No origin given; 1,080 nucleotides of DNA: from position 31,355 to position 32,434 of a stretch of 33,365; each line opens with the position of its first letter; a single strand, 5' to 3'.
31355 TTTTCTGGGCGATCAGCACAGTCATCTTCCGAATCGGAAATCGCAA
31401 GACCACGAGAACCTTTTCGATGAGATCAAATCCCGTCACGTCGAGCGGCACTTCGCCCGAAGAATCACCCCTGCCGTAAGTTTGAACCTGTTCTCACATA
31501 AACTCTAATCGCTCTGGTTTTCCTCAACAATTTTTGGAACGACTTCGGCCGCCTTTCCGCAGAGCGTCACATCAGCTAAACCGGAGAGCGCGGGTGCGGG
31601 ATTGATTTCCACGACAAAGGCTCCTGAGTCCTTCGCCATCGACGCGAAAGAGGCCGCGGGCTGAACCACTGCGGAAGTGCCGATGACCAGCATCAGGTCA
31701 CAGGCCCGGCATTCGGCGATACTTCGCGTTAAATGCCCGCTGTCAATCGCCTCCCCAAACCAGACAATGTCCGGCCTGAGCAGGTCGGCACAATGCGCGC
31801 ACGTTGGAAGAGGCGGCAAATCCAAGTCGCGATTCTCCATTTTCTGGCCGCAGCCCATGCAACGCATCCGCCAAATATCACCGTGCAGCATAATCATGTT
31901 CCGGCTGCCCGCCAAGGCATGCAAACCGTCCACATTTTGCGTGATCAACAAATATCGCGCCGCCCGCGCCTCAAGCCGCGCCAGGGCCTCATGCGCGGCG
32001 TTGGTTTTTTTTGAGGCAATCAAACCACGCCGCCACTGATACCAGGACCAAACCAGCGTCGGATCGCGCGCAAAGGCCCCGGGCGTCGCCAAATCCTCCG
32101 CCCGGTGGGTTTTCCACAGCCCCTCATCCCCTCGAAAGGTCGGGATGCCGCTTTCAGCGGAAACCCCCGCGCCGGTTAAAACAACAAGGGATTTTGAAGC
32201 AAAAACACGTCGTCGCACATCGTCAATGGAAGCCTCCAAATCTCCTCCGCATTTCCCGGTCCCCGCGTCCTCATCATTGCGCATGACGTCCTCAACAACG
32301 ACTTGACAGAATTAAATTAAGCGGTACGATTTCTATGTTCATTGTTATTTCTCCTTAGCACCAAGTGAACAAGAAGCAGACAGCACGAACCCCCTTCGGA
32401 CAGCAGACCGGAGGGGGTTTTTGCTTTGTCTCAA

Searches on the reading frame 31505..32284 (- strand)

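Call 20: search_protein_families(library=pfam, max_evalue=0.00001, proteins=[window:31505-32284:-])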
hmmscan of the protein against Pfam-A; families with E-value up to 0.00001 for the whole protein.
window:31505-32284:- (259 aa): 1 family
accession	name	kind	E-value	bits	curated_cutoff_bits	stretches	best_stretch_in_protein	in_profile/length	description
PF02146.23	SIR2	-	5.1e-52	176.9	24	1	38-209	1-180/180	Sir2 family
